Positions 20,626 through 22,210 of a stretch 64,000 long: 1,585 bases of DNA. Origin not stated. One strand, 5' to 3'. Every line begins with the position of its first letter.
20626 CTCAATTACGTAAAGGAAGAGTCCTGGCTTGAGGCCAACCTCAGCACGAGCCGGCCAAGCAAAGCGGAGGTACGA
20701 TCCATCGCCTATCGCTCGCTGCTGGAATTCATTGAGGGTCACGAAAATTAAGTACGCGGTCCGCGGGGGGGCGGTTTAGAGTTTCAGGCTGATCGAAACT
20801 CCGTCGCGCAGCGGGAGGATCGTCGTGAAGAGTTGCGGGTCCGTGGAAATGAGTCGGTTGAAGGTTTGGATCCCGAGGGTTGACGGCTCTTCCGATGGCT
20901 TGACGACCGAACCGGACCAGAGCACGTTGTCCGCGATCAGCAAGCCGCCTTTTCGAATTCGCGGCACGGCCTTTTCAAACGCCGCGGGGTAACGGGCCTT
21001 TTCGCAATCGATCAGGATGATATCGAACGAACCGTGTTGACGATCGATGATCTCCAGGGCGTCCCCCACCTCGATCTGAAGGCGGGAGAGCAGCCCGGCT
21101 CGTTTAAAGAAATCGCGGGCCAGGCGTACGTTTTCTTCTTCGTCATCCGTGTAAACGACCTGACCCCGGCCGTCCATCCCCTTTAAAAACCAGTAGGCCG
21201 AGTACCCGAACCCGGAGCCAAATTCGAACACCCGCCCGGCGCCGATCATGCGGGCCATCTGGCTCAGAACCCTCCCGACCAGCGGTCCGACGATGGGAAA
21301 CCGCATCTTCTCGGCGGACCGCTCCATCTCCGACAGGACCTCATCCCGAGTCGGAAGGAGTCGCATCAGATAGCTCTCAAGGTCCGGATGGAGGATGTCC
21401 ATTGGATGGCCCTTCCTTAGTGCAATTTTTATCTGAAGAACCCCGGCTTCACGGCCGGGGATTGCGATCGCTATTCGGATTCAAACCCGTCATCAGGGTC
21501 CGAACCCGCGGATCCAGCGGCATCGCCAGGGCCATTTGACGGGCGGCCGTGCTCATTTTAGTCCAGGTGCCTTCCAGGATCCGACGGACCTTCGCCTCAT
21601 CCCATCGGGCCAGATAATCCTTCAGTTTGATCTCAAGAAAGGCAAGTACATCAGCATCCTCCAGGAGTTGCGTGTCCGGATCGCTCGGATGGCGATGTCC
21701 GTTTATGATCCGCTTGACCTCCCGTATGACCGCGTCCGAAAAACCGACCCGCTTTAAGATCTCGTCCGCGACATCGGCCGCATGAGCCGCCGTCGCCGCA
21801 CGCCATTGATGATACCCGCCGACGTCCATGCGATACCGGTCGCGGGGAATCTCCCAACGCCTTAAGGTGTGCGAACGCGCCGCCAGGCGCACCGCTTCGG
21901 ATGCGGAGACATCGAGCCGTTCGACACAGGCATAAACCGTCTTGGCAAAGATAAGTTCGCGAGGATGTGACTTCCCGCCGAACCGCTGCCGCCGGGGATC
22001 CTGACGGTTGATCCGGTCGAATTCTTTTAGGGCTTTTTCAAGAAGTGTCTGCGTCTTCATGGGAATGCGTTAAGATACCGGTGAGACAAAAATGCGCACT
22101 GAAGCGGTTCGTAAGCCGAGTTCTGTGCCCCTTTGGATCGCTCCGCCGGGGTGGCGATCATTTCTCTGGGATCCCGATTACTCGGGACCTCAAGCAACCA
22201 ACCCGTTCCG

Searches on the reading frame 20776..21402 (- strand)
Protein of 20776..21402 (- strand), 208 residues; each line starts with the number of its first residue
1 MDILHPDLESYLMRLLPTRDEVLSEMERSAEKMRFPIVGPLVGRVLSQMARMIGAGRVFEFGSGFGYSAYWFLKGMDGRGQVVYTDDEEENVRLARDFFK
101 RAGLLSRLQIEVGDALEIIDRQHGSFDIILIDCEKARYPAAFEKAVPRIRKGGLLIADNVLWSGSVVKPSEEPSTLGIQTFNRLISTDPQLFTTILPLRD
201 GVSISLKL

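Call 81: search_protein_families(library=pfam, proteins=[window:20776-21402:-], max_evalue=0.00001)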
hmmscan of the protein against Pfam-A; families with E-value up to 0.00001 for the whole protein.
window:20776-21402:- (208 aa): 3 families
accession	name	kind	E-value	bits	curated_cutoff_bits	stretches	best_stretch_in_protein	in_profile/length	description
PF01596.23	Methyltransf_3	-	8.9e-33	113.8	22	1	23-207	11-203/204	O-methyltransferase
PF13578.12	Methyltransf_24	-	3.7e-10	41.1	26.3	1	60-160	2-105/105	Methyltransferase domain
PF13649.12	Methyltransf_25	-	1.5e-07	32.5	27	1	58-153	1-97/97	Methyltransferase domain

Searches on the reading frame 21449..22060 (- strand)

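Call 81: search_protein_families(library=pfam, proteins=[window:21449-22060:-], max_evalue=0.00001)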
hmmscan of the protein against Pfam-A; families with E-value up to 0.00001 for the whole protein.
window:21449-22060:- (203 aa): 1 family
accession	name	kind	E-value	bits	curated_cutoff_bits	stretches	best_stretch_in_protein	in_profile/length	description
PF13875.12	DUF4202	-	3.6e-55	187.1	35.1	1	8-189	1-182/183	Domain of unknown function (DUF4202)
